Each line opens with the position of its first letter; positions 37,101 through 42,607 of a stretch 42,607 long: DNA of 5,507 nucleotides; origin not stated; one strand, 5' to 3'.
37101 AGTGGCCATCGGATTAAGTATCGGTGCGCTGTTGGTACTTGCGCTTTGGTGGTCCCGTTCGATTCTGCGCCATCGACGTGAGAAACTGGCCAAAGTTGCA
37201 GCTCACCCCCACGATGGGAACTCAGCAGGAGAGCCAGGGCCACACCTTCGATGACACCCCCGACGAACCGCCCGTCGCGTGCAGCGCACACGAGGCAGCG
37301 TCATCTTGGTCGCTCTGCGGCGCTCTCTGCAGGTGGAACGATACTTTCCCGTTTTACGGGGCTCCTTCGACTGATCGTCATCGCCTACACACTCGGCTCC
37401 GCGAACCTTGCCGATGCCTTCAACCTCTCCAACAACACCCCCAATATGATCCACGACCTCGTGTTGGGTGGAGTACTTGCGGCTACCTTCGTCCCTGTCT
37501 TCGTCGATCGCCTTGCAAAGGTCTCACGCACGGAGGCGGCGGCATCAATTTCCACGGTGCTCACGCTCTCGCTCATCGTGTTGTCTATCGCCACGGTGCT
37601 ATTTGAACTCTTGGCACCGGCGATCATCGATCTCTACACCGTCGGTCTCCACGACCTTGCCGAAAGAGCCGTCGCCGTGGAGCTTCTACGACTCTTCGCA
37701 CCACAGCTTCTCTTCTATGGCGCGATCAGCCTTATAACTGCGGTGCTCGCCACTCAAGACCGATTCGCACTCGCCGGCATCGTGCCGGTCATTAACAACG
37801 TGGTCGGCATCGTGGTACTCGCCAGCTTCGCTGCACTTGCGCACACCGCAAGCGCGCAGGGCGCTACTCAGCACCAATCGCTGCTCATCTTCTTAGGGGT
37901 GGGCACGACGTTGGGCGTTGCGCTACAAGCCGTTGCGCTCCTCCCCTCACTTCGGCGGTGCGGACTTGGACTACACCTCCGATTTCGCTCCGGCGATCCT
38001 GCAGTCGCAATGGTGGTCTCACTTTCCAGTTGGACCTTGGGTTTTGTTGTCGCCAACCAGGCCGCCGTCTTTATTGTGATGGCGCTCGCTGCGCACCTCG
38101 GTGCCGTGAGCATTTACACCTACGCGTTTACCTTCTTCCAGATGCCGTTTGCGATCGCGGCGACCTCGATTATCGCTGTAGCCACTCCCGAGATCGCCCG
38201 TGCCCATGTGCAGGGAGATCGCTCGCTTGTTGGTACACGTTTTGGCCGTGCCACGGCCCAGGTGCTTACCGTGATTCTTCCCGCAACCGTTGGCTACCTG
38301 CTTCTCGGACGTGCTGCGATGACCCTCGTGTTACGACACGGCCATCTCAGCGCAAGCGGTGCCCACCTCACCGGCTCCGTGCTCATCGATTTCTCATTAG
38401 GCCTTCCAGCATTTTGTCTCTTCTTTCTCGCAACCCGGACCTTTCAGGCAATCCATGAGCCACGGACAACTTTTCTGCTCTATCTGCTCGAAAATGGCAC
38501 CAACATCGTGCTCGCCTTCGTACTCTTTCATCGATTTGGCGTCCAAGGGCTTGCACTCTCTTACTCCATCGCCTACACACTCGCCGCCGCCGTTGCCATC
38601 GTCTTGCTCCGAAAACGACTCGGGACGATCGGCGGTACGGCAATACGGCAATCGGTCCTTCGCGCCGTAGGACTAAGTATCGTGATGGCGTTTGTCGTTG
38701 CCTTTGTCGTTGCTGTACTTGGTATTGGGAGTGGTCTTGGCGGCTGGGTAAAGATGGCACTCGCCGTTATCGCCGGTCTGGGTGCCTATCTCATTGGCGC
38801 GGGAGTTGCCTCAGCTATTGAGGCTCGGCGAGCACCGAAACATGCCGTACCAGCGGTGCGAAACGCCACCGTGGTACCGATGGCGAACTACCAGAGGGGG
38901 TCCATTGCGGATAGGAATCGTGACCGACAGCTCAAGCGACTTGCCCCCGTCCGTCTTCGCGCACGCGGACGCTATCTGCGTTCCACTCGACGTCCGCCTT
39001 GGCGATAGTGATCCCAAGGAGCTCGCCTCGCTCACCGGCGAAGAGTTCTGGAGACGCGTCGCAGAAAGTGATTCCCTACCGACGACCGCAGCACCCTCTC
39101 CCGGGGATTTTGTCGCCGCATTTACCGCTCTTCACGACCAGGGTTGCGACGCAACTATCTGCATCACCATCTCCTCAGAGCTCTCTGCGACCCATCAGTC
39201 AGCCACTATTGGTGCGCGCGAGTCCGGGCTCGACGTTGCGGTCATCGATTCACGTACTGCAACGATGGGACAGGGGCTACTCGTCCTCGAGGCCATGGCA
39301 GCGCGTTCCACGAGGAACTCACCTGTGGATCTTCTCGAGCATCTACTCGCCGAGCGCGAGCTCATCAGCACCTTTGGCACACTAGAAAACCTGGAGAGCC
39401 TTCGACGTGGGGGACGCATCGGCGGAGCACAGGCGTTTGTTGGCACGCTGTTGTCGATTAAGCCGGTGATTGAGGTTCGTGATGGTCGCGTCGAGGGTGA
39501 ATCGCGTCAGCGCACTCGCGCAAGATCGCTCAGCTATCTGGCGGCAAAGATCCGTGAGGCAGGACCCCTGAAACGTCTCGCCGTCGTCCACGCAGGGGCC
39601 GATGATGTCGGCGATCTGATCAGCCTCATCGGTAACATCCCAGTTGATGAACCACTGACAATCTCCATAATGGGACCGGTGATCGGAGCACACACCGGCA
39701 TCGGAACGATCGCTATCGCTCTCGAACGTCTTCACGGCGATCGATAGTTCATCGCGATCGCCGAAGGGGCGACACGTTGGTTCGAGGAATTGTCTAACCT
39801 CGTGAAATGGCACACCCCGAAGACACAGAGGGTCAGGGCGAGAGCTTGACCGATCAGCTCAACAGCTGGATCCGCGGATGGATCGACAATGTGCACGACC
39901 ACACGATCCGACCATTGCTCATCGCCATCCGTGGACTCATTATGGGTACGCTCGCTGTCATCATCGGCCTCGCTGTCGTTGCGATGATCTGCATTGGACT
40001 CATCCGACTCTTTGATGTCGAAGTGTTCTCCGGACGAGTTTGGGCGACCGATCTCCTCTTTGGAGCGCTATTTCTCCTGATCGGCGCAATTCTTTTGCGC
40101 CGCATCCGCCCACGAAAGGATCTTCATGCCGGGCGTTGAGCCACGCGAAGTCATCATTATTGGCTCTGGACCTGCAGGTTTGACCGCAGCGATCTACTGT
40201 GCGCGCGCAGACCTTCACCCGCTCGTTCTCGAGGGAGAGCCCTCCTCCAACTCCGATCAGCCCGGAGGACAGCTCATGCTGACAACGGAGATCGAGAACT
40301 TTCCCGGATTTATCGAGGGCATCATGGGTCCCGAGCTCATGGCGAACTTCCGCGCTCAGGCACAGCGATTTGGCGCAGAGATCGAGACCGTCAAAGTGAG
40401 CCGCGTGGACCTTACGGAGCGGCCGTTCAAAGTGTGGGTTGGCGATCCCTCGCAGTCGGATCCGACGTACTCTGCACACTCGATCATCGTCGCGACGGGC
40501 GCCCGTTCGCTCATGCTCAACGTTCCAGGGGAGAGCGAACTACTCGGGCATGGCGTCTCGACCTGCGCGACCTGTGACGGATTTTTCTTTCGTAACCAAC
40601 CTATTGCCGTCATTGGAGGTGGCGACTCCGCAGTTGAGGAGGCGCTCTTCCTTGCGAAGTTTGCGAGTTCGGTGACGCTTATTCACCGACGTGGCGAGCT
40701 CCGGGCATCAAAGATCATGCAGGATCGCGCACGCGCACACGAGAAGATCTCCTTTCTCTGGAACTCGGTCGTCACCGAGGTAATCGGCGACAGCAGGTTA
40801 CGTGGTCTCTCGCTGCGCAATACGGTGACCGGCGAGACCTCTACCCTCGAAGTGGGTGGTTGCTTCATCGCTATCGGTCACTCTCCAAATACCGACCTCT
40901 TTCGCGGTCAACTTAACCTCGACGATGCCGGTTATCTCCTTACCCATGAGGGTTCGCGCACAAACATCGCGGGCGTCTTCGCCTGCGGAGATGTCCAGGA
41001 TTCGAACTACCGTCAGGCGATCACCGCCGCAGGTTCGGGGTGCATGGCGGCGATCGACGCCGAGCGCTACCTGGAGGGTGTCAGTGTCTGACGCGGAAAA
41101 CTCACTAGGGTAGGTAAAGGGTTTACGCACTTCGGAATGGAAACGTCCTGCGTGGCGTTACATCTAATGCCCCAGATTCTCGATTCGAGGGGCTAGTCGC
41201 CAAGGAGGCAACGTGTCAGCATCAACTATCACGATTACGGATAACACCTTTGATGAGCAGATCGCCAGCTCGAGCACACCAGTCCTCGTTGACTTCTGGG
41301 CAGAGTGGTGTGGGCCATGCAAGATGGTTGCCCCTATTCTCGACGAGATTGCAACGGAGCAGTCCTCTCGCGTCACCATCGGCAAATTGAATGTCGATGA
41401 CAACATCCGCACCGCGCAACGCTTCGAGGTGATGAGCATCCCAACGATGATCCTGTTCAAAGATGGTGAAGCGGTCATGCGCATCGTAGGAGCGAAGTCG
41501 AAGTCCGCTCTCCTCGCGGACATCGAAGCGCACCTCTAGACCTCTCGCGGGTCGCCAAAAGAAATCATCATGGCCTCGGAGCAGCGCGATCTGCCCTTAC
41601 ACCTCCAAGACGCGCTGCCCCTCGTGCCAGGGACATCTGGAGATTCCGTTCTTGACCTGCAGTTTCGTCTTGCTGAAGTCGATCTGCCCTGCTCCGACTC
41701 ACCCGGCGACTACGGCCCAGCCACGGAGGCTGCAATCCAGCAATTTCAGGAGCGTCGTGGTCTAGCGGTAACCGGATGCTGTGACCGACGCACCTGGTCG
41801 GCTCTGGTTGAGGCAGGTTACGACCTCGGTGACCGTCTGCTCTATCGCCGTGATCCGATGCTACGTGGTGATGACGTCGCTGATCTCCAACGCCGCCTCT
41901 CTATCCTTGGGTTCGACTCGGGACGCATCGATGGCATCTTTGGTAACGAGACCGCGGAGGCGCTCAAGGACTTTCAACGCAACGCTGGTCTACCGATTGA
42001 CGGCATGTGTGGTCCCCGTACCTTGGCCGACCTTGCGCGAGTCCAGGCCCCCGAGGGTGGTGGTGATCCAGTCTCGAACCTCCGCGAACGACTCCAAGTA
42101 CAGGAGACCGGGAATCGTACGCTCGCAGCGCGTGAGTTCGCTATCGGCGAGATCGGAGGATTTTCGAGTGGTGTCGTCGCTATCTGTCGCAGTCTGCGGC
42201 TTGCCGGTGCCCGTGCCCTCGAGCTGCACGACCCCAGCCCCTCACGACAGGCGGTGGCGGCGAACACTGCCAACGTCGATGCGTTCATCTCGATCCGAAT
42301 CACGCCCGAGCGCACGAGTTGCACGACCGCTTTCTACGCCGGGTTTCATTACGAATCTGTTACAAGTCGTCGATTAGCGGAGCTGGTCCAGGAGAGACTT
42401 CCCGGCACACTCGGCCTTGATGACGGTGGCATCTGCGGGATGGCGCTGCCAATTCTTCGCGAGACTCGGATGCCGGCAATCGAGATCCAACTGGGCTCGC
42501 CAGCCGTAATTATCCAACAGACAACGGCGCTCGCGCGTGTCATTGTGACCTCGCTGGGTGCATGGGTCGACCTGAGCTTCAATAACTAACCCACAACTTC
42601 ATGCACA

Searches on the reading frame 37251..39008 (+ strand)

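Call 102: search_protein_families(library=pfam, proteins=[window:37251-39008:+], max_evalue=0.00001)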
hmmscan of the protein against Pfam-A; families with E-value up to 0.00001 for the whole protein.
window:37251-39008:+ (585 aa): 1 family
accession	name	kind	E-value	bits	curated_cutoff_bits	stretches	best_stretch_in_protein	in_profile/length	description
PF03023.19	MurJ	-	1.1e-73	248.9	27.4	1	44-488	1-434/451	Lipid II flippase MurJ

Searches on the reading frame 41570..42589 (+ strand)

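Call 102: search_protein_families(library=pfam, proteins=[window:41570-42589:+], max_evalue=0.00001)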
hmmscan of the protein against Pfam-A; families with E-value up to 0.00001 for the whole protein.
window:41570-42589:+ (339 aa): 2 families
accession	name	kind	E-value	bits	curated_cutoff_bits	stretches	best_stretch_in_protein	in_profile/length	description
PF01471.23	PG_binding_1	-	4.2e-35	120.2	23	2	99-153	1-55/57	Putative peptidoglycan binding domain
PF01520.23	Amidase_3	-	3.3e-06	27.7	27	1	223-309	55-144/174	N-acetylmuramoyl-L-alanine amidase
